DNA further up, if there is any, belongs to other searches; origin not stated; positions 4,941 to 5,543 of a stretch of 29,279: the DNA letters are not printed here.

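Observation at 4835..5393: AT-rich island before gene A containing two convergent ORFs that overlap by about 150 bp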

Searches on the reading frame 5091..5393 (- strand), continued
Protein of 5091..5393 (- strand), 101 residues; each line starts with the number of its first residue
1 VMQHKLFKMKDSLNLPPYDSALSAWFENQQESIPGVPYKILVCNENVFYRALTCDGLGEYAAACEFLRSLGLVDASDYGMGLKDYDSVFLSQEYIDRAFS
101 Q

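Call 60: search_protein_families(library=pfam, proteins=[P0140, P0144, P0148], max_evalue=0.001)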
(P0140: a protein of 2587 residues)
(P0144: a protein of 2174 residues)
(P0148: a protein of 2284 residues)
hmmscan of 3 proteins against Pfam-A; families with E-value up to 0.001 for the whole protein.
P0140 (2587 aa): 3 families
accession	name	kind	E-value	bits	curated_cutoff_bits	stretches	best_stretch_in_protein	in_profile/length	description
PF18887.5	MBG_3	-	3.3e-74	245.4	25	8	1126-1189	9-66/72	MBG domain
PF18693.7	TRAM_2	-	3.4e-14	53.2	27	0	1932-1975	22-60/63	TRAM domain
PF07411.17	DUF1508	-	0.0005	20.3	22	0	1748-1767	29-48/48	Domain of unknown function (DUF1508)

P0144 (2174 aa): 4 families
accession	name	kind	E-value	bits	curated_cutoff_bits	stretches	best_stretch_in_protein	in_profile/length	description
PF23237.1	HYR_4C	-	1.4e-36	124.9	27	3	2039-2109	7-73/73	HYR-like domain with 4 cysteines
PF13750.12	Big_3_3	-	7.4e-25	87.9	27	0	480-522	13-55/157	Bacterial Ig-like domain (group 3)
PF19077.6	Big_13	-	9.9e-09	36.1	27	0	1179-1210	69-101/102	Bacterial Ig-like domain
PF02494.22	HYR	-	3.3e-06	27.8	21.7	1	1756-1849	3-80/81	HYR domain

P0148 (2284 aa): 3 families
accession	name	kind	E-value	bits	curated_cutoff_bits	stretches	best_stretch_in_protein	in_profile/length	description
PF15899.11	BNR_6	-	1e-33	112.1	27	0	684-697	1-14/14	BNR-Asp box repeat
PF13403.11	Hint_2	-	1e-09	39.4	28.4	1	2151-2281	1-142/147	Hint domain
PF22701.2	Mala_s_1-like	-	0.0006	20.1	27.5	0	2009-2059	118-159/195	Mal s 1 allergenic protein-like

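Call 64: search_dna_similar(query=P0136, collection=phages, mode=protein, max_evalue=0.001, max_rows=15)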
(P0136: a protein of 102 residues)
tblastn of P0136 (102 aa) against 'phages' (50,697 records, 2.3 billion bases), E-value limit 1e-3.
Records with a match: 1; places in all: 1; records where one place covers at least 80% of the query: 0.
Best place of each record, by identity: <60% 1.
By first word of the organism name: Vibrio 1.
By host as written in the record: Vibrio cyclitrophicus 10N.286.45.B12 1.
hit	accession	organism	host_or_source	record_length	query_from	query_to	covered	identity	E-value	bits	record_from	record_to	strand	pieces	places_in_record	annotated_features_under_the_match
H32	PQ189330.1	Vibrio phage 10N.286.45.B12_PE001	Vibrio cyclitrophicus 10N.286.45.B12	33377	14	86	72%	33.3%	2e-4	44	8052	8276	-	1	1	hypothetical protein (x2)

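Call 65: search_dna_similar(query=P0141, collection=phages, mode=protein, max_evalue=0.001, max_rows=15)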
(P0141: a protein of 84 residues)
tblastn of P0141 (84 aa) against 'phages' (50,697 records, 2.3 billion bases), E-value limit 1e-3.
No match.
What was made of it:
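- Tried and rejected: With distant family members: the same phage or nothing (calls 64, 65).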

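Call 66: find_related_loci(query=P0136, collection=viral_contigs, flank=3500)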
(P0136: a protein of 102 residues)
Query P0136 (102 aa) in viral_contigs; peptide patterns used: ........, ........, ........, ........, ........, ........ (x = any residue, [..] = any of these).
30 stretches matched a pattern; 2 encode a relative of the query (tblastn E <= 1e-3); 2 distinct loci.
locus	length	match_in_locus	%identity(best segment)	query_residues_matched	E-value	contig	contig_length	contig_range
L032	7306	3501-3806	97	1-102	2e-67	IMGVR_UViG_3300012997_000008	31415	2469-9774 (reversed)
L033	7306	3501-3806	89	1-102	6e-61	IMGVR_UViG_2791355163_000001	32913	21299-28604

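Call 68: find_related_loci(query=P0139, collection=viral_contigs, flank=3500)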
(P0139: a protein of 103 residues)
Query P0139 (103 aa) in viral_contigs; peptide patterns used: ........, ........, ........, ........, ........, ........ (x = any residue, [..] = any of these).
11 stretches matched a pattern, but none encodes a relative of the query by tblastn (E <= 1e-3).
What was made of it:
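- Tried and rejected: P0139 gave no locus (call 68).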

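Call 72: fold_search(model_id=the predicted structure, library=viral)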
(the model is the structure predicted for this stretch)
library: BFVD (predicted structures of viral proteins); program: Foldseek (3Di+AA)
matches with E <= 10: 149; with E <= 0.001: 0
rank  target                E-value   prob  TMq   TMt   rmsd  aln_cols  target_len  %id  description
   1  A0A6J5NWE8            6.8e-02  0.69  0.40  0.51   9.3        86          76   13  Uncharacterized protein [uncultured Caudovirales phage]
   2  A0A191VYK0            5.8e-01  0.14  0.34  0.30  16.5        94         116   17  Uncharacterized protein [Roseobacter phage RD-1410W1-01]
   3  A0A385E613            6.2e-01  0.16  0.32  0.45   4.1        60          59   10  (no name in the UniProt tables at hand)
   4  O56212                7.1e-01  0.08  0.27  0.11   9.4        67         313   16  Polyprotein (Fragment) [GB virus C]
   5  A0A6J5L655            7.6e-01  0.10  0.31  0.35  10.0        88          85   11  Uncharacterized protein [uncultured Caudovirales phage]
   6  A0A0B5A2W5            7.6e-01  0.06  0.25  0.10  11.3       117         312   12  Uncharacterized protein [Yersinia phage vB_YenM_TG1]
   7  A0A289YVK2            8.1e-01  0.05  0.19  0.07  13.9        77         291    6  AAA+ ATPase domain-containing protein [Serratia phage vB_SmaM_ 2050HW]
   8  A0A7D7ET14            1.1e+00  0.03  0.21  0.18  10.6       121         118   10  (no name in the UniProt tables at hand)
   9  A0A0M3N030            1.3e+00  0.06  0.33  0.10  18.4       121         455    9  Immediate early protein1 [Perigonia lusca single nucleopolyhedrovirus]
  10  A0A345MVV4            1.5e+00  0.07  0.33  0.21   7.7        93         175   13  (no name in the UniProt tables at hand)
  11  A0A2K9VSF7            1.5e+00  0.03  0.23  0.18  15.8       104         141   14  V-UBI [Mythimna unipuncta nucleopolyhedrovirus]
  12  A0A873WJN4            1.6e+00  0.03  0.21  0.14  17.2        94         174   11  Uncharacterized protein [Synechococcus phage S-H38]
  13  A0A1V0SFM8            1.7e+00  0.06  0.33  0.16  17.9       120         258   11  Uncharacterized protein [Hokovirus HKV1]
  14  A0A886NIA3            1.7e+00  0.06  0.29  0.11  15.3        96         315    9  (no name in the UniProt tables at hand)
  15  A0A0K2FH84            1.8e+00  0.15  0.44  0.49   5.8        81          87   11  Uncharacterized protein [Enterobacter phage phiEap-3]
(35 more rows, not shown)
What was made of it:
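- Tried and rejected: Foldseek against BFVD gave best E 0.07 (call 72).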

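Call 109: find_encoding_contigs(protein=P0006, flank=1500, max_places=1)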
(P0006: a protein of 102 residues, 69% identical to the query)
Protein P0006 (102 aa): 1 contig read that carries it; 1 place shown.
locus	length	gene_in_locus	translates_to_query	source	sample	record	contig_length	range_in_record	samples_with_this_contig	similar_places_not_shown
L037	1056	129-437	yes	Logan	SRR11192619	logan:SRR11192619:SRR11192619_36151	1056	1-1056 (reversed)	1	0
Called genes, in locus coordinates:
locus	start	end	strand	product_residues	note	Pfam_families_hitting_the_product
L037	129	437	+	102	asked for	-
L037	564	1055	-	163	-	?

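Call 110: find_encoding_contigs(protein=P0010, flank=1500, max_places=1)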
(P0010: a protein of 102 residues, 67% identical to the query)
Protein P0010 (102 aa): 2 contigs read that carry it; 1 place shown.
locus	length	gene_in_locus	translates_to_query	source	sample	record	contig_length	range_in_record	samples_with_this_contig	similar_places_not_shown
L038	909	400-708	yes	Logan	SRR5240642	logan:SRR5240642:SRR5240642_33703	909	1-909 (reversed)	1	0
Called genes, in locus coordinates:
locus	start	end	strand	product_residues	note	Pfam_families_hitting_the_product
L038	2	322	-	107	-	?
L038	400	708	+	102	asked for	-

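Call 111: find_encoding_contigs(protein=P0013, flank=1500, max_places=1)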
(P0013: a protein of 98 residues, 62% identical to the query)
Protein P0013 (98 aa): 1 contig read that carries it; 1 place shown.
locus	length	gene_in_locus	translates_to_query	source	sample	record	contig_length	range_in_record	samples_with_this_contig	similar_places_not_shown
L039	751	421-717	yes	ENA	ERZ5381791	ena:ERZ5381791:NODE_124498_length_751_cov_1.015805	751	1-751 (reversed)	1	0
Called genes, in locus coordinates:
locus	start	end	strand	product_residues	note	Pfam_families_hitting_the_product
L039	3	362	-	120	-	?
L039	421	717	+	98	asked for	-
